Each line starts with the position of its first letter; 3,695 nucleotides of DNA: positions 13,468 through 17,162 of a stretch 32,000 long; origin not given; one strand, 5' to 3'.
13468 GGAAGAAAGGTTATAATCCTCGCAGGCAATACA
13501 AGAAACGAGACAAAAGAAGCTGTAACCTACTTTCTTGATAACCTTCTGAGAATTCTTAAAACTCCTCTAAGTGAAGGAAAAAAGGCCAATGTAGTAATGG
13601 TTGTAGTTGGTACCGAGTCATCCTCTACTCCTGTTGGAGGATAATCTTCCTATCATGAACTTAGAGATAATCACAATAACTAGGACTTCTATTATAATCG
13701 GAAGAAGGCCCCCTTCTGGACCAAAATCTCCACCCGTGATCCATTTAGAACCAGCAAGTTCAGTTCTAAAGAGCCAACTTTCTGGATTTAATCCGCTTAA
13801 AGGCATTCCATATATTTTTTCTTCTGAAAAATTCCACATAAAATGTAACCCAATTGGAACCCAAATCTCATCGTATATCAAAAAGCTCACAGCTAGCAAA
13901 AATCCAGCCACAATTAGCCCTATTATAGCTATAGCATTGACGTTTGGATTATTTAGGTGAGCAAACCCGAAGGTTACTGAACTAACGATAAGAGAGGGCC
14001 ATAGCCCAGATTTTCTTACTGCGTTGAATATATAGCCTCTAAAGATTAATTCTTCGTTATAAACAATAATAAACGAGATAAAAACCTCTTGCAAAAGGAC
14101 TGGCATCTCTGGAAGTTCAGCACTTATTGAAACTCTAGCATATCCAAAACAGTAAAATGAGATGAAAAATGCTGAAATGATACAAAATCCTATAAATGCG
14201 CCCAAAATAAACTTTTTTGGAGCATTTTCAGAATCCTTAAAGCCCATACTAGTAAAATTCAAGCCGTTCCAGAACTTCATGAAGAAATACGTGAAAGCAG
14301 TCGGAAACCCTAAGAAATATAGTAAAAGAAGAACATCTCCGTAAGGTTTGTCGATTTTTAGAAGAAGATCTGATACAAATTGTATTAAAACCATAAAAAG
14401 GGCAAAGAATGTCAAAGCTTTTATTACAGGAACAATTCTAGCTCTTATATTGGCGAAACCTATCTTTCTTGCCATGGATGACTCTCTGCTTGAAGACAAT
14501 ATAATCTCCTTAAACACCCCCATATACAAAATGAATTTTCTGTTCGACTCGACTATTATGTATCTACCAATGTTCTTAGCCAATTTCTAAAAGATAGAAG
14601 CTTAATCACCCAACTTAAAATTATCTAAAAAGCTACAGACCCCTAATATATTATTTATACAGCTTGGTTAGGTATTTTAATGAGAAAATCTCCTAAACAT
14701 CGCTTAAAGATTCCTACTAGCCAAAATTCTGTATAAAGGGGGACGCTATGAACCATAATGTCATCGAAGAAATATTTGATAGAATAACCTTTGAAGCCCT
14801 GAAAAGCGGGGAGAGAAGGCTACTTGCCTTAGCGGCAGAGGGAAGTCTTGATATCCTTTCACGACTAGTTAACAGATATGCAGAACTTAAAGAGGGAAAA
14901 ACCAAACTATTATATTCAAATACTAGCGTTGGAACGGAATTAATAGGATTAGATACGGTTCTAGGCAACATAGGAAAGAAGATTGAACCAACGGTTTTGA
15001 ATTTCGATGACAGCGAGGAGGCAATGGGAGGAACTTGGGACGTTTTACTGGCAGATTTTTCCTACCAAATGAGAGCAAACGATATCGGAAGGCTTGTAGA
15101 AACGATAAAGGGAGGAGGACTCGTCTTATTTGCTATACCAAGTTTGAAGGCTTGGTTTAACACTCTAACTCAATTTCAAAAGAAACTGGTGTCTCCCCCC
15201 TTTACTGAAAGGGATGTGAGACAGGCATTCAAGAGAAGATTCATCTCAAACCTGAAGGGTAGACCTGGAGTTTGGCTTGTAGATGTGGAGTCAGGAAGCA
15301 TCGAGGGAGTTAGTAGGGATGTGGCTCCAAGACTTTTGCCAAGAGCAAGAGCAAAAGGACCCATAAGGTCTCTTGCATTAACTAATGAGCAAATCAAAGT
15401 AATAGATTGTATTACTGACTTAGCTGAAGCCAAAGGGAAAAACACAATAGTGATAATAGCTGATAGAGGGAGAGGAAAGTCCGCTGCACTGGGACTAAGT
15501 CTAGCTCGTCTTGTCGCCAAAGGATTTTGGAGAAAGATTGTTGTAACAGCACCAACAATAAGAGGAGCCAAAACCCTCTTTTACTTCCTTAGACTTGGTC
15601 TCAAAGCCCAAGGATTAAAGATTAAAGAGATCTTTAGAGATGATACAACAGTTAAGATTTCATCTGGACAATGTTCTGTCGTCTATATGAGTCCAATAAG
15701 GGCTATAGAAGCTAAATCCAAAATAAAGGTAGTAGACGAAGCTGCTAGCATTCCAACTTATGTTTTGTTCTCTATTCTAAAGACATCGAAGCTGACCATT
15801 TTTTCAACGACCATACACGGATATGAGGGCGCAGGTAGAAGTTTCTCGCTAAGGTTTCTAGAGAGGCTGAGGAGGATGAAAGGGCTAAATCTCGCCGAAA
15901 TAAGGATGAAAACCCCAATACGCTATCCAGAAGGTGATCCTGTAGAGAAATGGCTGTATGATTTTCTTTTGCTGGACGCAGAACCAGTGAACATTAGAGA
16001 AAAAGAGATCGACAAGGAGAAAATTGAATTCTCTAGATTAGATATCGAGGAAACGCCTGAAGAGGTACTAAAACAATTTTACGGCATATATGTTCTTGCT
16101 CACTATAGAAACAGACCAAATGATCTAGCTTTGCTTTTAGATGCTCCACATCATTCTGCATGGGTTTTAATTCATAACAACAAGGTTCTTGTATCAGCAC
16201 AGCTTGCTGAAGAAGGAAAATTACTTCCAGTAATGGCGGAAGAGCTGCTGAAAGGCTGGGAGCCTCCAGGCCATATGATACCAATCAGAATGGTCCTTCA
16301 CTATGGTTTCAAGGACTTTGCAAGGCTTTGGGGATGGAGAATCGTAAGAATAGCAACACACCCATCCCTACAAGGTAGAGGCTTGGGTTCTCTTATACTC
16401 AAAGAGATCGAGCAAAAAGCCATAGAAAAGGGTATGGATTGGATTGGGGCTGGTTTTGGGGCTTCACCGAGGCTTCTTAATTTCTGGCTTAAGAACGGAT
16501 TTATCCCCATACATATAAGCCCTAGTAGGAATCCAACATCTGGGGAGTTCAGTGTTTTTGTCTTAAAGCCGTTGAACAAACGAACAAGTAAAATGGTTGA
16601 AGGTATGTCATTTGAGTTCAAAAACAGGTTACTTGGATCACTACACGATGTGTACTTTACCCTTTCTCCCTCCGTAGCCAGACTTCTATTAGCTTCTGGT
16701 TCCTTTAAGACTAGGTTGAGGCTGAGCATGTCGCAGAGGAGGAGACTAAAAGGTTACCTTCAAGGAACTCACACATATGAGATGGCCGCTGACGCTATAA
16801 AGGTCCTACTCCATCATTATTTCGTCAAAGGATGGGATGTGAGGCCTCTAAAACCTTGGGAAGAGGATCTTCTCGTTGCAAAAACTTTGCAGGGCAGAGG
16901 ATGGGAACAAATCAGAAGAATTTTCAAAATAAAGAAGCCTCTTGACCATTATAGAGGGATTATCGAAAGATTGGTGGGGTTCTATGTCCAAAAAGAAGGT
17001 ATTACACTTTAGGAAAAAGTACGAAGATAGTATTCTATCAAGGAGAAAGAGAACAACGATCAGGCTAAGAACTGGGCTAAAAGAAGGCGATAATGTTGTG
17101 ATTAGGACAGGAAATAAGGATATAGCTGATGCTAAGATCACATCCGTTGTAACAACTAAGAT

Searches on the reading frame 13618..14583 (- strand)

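Call 16: search_protein_families(library=pfam, proteins=[window:13618-14583:-], max_evalue=0.0001)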
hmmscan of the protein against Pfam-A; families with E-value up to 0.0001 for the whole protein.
window:13618-14583:- (321 aa): 1 family
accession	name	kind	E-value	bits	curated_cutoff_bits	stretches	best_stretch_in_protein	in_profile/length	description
PF02517.21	Rce1-like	-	8.4e-18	64.9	22.4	1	164-252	6-92/93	Type II CAAX prenyl endopeptidase Rce1-like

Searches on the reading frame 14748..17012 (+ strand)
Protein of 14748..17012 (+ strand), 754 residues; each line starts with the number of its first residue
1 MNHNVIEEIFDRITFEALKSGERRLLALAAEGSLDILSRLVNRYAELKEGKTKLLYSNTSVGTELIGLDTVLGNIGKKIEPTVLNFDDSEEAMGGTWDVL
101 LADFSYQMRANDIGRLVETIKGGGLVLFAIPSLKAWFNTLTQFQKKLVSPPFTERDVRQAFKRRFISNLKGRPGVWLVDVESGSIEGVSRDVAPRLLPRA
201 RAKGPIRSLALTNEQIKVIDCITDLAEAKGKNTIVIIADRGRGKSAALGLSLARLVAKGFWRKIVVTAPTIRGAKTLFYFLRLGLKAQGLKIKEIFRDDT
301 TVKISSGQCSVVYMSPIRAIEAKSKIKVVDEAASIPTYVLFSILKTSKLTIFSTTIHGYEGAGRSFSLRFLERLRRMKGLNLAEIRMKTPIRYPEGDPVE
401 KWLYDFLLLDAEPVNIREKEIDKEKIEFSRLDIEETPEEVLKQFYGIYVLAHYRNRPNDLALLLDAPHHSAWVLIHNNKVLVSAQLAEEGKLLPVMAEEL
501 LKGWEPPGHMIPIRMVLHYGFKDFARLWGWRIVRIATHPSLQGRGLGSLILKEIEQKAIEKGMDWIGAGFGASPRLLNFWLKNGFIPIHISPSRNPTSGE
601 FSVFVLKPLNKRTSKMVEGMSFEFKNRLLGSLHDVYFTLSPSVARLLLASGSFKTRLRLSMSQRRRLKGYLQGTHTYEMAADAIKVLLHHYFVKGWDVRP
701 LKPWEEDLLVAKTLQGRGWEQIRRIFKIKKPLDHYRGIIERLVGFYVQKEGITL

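Call 16: search_protein_families(library=pfam, proteins=[window:14748-17012:+], max_evalue=0.0001)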
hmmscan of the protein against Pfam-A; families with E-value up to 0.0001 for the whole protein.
window:14748-17012:+ (754 aa): 5 families
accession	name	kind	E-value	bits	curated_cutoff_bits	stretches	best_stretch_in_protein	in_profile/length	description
PF05127.21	NAT10_TcmA_helicase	-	5.1e-54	183.2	22.7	1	235-410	1-176/176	RNA cytidine acetyltransferase NAT10/TcmA, helicase domain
PF13718.12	GNAT_acetyltr_2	-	3.8e-36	125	24.6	2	445-556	3-123/229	GNAT acetyltransferase 2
PF08351.18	TmcA_N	-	4.7e-27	95.4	22.7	1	16-179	9-178/178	tRNA(Met) cytidine acetyltransferase TmcA, N-terminal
PF13508.13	Acetyltransf_7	-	2.2e-06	28.4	27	1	530-586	30-83/84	Acetyltransferase (GNAT) domain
PF00583.31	Acetyltransf_1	-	1.2e-05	26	20.7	0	528-585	58-116/116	Acetyltransferase (GNAT) family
